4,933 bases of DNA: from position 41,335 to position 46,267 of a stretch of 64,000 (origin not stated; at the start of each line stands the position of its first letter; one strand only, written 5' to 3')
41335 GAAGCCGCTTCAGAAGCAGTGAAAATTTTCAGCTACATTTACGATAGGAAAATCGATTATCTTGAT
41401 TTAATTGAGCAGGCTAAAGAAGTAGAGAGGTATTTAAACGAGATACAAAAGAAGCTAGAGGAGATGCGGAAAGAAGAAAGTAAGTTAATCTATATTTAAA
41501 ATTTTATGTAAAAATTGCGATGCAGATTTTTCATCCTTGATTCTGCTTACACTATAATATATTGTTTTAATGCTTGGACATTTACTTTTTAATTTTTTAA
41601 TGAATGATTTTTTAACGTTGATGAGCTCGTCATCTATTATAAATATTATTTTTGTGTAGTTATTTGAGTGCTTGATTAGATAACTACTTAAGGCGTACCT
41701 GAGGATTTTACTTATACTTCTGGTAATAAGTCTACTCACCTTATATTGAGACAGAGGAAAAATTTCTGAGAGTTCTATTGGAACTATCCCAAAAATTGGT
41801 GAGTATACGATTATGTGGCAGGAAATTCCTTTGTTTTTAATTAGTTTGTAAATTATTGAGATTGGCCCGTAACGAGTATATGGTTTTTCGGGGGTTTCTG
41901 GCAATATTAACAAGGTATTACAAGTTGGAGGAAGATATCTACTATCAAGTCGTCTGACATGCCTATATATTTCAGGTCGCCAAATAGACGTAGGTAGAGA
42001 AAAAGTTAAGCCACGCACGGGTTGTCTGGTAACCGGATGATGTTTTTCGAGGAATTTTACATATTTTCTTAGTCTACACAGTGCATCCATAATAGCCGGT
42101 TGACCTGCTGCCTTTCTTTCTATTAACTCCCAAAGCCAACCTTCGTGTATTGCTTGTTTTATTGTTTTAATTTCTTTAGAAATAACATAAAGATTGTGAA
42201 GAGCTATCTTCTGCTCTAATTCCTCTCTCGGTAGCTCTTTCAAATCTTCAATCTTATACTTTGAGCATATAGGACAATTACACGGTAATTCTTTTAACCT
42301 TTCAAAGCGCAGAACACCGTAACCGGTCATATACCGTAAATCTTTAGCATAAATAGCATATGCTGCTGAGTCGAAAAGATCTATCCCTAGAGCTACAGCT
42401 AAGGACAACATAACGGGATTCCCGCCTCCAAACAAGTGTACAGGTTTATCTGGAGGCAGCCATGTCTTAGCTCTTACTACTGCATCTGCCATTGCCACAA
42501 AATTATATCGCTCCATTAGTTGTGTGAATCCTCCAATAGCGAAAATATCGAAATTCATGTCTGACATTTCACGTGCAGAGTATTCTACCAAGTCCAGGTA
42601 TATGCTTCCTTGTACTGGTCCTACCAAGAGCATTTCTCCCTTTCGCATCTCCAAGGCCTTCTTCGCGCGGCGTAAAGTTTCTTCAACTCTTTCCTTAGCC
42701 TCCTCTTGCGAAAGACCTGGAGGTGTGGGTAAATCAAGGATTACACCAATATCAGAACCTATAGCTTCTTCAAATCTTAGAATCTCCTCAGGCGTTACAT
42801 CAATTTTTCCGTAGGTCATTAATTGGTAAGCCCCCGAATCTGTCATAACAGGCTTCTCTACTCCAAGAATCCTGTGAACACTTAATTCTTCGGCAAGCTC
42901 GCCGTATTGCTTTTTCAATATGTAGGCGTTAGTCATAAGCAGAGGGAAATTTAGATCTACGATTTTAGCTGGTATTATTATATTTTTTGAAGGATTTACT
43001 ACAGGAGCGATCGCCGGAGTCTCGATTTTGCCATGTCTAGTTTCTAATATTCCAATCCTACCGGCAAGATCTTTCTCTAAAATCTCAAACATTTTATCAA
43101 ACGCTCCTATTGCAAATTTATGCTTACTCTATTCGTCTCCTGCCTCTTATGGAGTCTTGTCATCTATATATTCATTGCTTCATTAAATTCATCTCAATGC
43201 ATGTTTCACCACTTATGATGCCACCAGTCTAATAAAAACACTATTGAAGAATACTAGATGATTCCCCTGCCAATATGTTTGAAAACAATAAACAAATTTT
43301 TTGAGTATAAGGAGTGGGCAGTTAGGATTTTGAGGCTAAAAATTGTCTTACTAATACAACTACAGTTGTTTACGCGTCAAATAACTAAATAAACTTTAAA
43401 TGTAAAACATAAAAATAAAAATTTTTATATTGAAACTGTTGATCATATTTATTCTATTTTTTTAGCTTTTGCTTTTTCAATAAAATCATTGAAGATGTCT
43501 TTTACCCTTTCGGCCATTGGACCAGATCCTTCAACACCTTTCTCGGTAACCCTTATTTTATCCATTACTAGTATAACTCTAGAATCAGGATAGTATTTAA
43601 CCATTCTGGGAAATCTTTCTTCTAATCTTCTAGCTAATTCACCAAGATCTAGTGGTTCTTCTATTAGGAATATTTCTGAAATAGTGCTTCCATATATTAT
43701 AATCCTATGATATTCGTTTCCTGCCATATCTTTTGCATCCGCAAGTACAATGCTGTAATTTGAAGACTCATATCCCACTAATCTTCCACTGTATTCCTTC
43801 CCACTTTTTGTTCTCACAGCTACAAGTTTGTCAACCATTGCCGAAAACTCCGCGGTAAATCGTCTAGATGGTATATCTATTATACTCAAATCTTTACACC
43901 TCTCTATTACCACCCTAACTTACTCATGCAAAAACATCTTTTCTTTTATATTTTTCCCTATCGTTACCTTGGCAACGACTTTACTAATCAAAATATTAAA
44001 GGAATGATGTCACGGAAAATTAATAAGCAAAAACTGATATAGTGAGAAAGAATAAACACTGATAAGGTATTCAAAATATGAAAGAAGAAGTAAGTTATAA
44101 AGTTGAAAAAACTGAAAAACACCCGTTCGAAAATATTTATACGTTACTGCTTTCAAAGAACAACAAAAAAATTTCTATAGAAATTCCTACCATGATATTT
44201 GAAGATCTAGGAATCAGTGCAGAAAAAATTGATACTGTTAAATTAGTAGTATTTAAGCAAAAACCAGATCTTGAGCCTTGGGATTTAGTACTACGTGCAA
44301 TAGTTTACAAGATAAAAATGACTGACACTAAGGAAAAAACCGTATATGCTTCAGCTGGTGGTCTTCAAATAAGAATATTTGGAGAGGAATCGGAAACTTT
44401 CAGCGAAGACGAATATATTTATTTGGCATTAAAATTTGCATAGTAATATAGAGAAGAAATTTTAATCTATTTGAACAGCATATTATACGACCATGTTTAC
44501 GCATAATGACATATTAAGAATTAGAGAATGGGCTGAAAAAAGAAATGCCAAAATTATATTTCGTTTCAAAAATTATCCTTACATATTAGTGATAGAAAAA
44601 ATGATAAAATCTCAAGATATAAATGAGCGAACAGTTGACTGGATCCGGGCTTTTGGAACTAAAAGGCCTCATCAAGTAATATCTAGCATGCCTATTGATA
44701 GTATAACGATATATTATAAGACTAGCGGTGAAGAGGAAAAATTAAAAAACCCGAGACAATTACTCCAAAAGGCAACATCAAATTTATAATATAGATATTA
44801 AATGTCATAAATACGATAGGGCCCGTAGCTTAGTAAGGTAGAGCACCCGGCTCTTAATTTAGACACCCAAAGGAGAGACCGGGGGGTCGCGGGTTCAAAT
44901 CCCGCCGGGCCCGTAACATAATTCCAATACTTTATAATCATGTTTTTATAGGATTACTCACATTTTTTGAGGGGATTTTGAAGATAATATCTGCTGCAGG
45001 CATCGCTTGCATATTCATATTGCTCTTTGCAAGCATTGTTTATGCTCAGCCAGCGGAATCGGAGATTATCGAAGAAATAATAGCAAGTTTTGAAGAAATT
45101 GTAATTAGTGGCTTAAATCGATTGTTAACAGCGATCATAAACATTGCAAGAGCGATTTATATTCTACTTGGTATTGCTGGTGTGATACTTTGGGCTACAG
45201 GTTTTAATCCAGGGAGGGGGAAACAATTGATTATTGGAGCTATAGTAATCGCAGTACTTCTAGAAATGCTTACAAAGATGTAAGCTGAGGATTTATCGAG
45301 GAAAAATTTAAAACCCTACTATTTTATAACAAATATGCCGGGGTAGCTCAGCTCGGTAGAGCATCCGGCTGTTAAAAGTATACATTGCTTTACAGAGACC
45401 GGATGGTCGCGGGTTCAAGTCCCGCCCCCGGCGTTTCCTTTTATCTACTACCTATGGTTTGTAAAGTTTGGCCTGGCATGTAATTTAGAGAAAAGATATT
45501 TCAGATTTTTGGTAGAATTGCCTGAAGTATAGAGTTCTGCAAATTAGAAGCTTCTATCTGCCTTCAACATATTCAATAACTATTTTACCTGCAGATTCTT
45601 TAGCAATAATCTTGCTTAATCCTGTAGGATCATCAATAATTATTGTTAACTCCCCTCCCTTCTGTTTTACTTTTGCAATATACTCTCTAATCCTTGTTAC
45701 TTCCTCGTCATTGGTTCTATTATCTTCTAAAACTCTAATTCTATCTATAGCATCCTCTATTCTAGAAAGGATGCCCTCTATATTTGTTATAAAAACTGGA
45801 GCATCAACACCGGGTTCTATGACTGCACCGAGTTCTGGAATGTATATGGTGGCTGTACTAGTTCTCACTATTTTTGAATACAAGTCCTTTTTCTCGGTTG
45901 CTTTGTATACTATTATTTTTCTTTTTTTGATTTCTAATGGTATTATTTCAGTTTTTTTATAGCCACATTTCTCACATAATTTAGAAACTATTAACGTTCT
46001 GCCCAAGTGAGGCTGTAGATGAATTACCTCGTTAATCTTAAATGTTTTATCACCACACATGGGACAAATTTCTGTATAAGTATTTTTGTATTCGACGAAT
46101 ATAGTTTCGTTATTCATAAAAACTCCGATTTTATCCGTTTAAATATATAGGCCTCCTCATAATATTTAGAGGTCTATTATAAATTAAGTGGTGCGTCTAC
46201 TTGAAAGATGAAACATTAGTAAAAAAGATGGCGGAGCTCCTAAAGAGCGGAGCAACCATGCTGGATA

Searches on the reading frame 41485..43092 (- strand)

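Call 44: search_protein_families(library=pfam, proteins=[window:41485-43092:-], max_evalue=0.00001)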
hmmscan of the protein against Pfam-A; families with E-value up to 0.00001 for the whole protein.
window:41485-43092:- (535 aa): 2 families
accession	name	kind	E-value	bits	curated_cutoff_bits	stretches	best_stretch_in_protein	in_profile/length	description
PF01702.25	TGT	-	8.3e-82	275.5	26.3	1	11-330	3-354/357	Queuine tRNA-ribosyltransferase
PF17884.7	DUF5591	-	1.1e-10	42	26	1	375-504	1-127/150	Domain of unknown function (DUF5591)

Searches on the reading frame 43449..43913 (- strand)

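Call 42: search_protein_families(library=pfam, proteins=[window:43449-43913:-], max_evalue=0.001)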
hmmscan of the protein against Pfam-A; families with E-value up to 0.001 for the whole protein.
window:43449-43913:- (154 aa): 3 families
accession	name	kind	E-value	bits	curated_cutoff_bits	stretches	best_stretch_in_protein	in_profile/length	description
PF14894.11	Lsm_C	-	1.8e-23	82.5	27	1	93-148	4-62/63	Lsm C-terminal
PF14438.12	SM-ATX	-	9.5e-05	23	29.8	1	18-81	3-67/81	Ataxin 2 SM domain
PF01423.28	LSM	-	0.00016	21.8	23.4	1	24-77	4-60/66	LSM domain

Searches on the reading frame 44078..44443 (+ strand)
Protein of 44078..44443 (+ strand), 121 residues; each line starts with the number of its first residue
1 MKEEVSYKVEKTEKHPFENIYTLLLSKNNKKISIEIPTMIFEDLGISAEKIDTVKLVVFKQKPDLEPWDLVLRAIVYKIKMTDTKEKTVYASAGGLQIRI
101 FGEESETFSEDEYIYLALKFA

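Call 42: search_protein_families(library=pfam, proteins=[window:44078-44443:+], max_evalue=0.001)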
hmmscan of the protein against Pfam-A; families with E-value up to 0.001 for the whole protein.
window:44078-44443:+ (121 aa): 1 family
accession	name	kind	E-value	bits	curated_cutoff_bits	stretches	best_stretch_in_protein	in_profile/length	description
PF03870.21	RNA_pol_Rpb8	-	2.3e-05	25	25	1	29-119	47-140/141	RNA polymerase Rpb8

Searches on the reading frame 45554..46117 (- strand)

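Call 43: search_protein_families(library=pfam, proteins=[window:45554-46117:-], max_evalue=0.001)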
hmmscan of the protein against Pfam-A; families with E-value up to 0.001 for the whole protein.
window:45554-46117:- (187 aa): 1 family
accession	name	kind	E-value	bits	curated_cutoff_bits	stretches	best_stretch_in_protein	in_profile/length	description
PF22794.1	jr-ZPR1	-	2e-15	57.3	27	1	77-172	1-98/125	ZPR1 jelly-roll domain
